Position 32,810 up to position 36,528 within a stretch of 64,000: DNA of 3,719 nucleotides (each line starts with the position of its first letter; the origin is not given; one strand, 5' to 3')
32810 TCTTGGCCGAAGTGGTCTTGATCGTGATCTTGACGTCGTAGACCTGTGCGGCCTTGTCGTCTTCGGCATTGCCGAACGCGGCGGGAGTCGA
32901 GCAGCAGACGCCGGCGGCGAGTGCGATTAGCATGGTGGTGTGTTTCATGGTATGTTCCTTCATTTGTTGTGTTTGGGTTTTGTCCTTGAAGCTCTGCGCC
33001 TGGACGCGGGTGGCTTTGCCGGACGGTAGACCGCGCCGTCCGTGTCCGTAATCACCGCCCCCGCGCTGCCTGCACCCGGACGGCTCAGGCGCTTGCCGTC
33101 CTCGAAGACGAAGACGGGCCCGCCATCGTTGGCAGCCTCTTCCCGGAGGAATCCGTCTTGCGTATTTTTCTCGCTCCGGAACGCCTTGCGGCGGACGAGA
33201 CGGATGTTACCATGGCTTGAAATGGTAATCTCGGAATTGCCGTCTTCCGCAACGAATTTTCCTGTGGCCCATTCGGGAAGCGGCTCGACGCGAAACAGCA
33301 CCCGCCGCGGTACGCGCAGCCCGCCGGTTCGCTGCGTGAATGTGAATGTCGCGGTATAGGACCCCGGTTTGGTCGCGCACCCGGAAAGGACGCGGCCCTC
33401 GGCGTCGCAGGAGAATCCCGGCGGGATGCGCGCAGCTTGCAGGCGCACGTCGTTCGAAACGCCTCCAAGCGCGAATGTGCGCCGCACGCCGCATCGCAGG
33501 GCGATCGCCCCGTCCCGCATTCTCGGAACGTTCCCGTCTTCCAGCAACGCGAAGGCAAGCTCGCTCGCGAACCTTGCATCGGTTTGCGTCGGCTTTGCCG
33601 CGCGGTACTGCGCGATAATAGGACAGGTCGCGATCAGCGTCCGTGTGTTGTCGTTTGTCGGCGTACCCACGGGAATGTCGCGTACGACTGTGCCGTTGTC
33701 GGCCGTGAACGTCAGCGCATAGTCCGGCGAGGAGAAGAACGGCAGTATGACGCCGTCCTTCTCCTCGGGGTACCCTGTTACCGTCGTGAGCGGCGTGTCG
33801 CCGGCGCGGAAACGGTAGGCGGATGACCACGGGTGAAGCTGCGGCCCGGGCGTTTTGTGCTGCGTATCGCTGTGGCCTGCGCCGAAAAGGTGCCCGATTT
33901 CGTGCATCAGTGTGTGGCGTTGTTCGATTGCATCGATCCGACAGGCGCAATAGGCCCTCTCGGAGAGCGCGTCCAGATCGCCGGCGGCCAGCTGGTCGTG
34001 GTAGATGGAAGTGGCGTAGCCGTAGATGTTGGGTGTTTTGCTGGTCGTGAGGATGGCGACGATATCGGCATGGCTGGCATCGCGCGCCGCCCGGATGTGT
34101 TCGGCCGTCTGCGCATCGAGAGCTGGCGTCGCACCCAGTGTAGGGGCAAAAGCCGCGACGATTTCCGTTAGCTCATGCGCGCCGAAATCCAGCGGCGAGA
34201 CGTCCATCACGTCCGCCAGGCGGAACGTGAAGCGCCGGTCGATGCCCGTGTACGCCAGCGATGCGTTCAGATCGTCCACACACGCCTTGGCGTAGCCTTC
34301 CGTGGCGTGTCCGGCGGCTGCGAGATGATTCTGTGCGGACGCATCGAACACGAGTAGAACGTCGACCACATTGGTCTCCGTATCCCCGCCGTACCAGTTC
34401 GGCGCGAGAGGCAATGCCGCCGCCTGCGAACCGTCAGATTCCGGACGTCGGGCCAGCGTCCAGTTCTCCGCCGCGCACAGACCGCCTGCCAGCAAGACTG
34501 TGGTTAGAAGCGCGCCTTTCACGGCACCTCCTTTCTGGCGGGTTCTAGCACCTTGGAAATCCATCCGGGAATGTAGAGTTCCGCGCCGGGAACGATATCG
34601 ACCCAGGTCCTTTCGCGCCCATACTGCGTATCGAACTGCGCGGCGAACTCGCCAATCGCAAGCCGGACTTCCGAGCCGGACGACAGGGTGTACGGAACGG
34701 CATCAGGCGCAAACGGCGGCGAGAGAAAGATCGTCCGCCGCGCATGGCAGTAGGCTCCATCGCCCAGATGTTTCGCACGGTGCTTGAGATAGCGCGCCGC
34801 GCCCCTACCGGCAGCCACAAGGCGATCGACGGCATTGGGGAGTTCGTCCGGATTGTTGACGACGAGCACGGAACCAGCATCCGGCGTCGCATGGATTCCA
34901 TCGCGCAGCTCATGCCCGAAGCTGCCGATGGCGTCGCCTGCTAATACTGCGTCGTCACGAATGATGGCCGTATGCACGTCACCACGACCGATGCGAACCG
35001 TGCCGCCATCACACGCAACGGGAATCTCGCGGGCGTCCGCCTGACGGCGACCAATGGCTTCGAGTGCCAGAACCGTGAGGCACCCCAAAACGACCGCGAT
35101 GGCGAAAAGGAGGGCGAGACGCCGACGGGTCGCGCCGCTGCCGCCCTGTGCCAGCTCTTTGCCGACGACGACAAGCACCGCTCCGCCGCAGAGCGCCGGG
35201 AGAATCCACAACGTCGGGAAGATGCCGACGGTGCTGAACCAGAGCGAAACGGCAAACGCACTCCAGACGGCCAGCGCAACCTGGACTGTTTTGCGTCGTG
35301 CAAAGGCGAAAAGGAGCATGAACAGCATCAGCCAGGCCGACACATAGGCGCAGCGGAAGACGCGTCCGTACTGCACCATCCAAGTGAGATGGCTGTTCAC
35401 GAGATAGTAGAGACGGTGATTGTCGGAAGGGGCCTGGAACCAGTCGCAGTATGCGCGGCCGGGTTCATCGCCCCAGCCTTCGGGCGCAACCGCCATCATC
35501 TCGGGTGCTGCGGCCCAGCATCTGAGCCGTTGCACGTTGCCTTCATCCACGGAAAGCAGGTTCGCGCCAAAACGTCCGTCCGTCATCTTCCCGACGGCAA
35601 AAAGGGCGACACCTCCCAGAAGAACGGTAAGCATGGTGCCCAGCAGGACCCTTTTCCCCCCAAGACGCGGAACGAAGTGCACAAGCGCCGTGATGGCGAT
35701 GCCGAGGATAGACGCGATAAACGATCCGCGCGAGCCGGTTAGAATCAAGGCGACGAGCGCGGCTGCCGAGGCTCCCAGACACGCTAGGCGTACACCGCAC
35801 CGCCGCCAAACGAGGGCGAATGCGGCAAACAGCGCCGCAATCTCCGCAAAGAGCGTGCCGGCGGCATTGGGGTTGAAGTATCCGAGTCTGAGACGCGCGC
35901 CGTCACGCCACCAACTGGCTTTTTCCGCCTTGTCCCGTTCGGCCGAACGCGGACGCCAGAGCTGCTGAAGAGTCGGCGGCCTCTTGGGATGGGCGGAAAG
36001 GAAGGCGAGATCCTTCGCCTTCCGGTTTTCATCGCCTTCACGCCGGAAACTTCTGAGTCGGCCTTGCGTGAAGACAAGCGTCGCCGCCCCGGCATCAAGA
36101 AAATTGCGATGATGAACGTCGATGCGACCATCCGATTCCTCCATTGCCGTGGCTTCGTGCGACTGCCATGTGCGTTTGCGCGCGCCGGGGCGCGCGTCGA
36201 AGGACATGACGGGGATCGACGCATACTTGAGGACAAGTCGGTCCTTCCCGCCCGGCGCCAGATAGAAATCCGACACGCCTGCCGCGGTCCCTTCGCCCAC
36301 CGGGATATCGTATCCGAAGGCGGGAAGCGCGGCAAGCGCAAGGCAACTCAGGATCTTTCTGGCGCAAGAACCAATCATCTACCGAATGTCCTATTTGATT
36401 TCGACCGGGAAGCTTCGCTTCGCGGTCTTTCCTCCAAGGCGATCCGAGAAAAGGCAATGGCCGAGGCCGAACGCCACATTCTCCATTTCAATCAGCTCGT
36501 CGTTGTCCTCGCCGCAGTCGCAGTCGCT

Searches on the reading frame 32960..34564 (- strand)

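Call 7: search_protein_families(library=pfam, proteins=[window:32960-34564:-], max_evalue=0.01)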
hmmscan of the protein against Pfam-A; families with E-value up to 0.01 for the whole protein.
window:32960-34564:- (534 aa): 4 families
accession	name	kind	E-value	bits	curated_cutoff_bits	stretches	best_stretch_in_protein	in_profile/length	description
PF13688.12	Reprolysin_5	-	3.8e-06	27.7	27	1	111-236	45-162/196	Metallo-peptidase family M12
PF13582.12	Reprolysin_3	-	6.7e-06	27.1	22.4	1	152-232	49-123/123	Metallo-peptidase family M12B Reprolysin-like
PF13583.11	Reprolysin_4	-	0.0011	19.2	22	1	147-234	73-154/203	Metallo-peptidase family M12B Reprolysin-like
PF05345.18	He_PIG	-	0.0023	18.8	24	0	369-414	37-84/96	Putative Ig domain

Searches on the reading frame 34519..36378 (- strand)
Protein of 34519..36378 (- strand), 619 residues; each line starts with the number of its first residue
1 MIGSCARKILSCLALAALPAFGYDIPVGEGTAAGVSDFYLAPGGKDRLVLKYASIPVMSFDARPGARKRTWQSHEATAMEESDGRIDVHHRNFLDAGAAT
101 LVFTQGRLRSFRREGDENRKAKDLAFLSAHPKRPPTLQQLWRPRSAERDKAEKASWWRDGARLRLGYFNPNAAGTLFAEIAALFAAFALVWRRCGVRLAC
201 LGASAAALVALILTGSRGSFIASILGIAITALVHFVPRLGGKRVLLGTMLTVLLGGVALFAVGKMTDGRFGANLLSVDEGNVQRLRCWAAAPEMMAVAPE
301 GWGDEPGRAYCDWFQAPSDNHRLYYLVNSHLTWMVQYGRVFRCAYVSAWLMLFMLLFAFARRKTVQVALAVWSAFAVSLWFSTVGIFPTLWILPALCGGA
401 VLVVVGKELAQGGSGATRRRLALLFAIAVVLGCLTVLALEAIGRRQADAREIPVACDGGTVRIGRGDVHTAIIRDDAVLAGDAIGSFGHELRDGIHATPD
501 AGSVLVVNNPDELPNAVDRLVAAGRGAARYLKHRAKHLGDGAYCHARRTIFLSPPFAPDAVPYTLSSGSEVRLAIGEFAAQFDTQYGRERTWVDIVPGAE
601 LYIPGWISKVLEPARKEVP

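Call 86: search_protein_families(library=pfam, proteins=[window:34519-36378:-], max_evalue=0.001)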
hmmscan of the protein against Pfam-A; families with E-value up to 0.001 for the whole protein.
window:34519-36378:- (619 aa): 1 family
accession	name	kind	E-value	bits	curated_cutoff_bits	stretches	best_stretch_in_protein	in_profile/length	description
PF04932.20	Wzy_C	-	1.3e-09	38.4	31.7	1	204-338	3-141/149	O-Antigen ligase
